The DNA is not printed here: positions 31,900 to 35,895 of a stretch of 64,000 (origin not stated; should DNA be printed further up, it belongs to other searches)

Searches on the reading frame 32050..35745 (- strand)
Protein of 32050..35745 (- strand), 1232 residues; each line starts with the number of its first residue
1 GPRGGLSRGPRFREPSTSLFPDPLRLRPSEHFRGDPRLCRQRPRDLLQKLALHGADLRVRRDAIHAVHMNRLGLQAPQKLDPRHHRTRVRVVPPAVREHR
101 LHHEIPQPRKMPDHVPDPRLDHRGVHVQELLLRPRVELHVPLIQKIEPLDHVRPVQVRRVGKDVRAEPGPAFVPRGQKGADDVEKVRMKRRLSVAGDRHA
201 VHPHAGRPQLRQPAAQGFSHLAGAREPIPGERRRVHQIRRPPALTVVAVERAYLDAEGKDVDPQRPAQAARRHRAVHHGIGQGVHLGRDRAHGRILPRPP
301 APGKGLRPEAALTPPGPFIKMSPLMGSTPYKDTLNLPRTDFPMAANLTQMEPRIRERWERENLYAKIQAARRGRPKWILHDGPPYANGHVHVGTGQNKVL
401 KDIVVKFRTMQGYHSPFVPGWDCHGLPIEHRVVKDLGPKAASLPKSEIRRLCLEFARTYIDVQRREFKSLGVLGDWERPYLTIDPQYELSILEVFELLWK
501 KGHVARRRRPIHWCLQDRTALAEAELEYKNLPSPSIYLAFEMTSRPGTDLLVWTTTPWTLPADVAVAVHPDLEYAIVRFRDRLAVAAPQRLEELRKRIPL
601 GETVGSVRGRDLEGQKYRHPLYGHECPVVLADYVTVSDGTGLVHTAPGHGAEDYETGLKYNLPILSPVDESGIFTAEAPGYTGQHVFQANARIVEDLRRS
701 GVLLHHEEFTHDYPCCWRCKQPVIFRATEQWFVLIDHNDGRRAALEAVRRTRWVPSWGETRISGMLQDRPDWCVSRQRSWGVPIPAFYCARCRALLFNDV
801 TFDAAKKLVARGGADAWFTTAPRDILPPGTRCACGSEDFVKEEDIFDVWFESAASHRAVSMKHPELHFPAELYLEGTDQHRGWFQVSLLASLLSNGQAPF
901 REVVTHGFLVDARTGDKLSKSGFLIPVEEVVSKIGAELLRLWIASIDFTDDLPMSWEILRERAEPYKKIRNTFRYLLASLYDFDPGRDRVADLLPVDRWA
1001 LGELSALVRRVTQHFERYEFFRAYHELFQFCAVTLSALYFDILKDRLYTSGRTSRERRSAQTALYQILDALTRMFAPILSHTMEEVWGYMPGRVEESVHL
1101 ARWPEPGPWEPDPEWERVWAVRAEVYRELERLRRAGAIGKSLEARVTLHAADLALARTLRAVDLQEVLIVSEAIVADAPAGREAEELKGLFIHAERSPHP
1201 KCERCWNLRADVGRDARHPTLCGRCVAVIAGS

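Call 19: search_protein_families(library=pfam, proteins=[window:32050-35745:-], max_evalue=0.0001)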
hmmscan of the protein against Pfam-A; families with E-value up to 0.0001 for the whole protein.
window:32050-35745:- (1232 aa): 5 families
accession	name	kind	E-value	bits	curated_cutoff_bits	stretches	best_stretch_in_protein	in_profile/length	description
PF00133.28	tRNA-synt_1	-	2.6e-115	385.9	22.7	1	355-954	3-413/414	tRNA synthetases class I (I, L, M and V)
PF08264.19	Anticodon_1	-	3.2e-34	118.4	25.1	1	997-1147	1-147/148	Anticodon-binding domain of tRNA ligase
PF09334.17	tRNA-synt_1g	-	5.3e-16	58.8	20.1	1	384-526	8-135/391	tRNA synthetases class I (M)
PF06827.20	zf-FPG_IleRS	-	3.3e-08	33.6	21.3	1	1201-1227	3-29/30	Zinc finger found in FPG and IleRS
PF13603.12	tRNA-synt_1_2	-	2.2e-07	31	25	1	612-668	84-140/185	Leucyl-tRNA synthetase, editing domain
